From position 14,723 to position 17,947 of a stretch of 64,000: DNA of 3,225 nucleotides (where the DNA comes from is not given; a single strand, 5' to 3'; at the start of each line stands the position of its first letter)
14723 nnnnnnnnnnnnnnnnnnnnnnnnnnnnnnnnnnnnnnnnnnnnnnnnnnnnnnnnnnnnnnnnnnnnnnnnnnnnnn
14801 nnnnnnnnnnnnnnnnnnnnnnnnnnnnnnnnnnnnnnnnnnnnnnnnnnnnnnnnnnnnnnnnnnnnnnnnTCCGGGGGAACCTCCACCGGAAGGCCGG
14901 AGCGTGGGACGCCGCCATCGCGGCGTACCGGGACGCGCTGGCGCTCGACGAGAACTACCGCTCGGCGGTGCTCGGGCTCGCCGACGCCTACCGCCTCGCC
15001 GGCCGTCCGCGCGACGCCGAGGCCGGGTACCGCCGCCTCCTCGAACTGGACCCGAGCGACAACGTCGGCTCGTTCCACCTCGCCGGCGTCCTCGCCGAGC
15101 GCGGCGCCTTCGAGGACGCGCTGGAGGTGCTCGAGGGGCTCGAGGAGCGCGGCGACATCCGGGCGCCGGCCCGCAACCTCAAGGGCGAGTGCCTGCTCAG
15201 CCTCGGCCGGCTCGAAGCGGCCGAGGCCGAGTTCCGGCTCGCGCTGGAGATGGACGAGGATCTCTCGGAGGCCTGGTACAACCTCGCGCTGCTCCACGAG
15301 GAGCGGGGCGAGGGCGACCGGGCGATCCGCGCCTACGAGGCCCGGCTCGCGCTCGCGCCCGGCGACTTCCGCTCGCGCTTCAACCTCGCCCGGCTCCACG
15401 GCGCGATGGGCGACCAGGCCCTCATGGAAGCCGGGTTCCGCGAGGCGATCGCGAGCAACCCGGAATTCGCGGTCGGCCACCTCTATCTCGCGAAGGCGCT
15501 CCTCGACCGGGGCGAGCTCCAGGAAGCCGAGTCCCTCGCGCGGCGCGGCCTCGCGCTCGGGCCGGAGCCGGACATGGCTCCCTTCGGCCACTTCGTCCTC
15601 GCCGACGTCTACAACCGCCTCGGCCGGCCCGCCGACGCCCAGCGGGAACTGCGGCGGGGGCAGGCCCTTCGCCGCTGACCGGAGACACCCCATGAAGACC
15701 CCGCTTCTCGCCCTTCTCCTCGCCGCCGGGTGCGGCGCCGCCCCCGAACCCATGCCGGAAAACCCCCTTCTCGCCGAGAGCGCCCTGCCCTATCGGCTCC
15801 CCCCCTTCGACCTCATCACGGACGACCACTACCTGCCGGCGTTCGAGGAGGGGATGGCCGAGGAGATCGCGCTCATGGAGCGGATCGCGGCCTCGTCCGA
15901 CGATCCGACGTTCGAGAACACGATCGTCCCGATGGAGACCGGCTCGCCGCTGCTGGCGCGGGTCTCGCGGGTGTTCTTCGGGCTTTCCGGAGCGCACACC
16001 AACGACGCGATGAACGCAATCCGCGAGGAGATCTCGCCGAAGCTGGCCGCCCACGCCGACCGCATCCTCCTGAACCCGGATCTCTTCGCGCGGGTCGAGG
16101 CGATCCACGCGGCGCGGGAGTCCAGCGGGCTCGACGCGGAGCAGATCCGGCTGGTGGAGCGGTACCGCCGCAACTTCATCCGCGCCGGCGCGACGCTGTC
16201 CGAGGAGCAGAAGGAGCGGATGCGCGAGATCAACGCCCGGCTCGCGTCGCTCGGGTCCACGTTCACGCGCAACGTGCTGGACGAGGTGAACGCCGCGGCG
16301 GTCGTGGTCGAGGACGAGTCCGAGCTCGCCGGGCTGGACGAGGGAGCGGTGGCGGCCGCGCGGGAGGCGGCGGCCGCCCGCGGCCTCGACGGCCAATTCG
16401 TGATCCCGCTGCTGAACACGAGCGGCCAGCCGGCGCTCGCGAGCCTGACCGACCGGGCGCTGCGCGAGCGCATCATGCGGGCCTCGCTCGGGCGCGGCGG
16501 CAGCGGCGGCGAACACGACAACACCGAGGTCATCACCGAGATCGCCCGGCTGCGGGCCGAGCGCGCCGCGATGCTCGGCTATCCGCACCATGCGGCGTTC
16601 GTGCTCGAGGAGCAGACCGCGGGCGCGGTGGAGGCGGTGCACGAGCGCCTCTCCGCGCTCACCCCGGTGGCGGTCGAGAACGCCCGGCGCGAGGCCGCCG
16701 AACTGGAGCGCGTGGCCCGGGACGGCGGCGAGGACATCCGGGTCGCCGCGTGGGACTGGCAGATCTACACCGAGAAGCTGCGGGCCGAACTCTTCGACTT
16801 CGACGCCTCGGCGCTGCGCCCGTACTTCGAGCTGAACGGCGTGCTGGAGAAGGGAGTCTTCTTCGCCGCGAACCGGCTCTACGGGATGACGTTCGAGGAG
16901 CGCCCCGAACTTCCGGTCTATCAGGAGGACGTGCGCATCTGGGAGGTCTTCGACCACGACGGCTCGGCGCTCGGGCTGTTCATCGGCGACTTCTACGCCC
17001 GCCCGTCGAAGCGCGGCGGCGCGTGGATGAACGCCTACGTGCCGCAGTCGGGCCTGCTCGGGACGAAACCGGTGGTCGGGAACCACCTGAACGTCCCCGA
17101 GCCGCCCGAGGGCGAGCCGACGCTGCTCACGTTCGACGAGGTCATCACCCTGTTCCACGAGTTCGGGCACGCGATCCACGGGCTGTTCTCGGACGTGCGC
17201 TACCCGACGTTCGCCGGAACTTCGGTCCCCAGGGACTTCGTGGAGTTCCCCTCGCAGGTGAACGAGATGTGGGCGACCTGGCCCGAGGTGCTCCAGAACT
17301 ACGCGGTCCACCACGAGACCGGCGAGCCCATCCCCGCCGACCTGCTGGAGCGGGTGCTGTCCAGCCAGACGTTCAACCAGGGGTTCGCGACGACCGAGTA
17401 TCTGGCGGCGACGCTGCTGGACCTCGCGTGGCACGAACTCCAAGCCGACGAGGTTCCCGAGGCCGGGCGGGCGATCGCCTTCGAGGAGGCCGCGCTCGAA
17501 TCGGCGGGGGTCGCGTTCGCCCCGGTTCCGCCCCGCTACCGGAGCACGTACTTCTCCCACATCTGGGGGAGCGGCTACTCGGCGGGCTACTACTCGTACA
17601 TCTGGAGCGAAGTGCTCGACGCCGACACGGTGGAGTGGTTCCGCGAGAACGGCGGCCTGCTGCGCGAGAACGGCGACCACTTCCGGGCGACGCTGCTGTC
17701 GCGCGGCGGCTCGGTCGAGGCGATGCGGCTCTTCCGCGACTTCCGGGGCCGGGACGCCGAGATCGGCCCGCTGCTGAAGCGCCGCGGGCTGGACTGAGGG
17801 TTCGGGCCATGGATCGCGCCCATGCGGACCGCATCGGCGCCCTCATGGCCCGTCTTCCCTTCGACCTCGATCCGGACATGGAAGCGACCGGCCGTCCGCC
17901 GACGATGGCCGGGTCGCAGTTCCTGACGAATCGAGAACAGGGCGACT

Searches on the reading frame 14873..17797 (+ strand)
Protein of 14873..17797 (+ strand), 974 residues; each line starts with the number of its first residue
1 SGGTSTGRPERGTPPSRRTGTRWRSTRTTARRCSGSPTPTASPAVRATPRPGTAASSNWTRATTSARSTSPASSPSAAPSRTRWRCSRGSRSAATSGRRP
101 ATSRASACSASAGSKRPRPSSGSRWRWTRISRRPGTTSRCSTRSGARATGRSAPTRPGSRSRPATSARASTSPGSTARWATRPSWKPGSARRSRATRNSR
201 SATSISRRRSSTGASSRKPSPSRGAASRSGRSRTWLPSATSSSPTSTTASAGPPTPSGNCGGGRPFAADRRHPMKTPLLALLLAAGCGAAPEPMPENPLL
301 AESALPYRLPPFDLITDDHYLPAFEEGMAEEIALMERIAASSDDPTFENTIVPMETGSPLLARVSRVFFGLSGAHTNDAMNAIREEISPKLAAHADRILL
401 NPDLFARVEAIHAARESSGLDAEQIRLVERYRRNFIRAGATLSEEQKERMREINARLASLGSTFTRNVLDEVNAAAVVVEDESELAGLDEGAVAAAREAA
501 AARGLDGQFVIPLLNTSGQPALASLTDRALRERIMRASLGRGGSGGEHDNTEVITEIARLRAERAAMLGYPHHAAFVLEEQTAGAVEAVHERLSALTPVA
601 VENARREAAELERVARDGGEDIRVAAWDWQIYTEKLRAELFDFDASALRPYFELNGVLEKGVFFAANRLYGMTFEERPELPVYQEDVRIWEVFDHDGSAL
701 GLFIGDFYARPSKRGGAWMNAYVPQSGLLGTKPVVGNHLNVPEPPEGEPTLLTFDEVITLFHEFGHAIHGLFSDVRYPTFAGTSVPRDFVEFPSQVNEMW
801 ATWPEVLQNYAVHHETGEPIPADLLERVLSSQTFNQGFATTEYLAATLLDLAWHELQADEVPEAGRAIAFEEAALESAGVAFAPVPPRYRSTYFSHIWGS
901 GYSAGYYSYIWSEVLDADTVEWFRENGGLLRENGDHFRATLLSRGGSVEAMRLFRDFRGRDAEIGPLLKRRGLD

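Call 27: search_protein_families(library=pfam, max_evalue=0.01, proteins=[window:14873-17797:+])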
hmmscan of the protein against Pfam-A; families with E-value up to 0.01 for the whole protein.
window:14873-17797:+ (974 aa): 2 families
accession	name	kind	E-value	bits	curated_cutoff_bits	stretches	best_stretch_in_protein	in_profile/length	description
PF01432.26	Peptidase_M3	-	2.7e-117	393.3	27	1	522-972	2-456/457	Peptidase family M3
PF19310.4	TOP_N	-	0.0076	16.5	27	0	344-447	20-123/123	Neurolysin/Thimet oligopeptidase, N-terminal domain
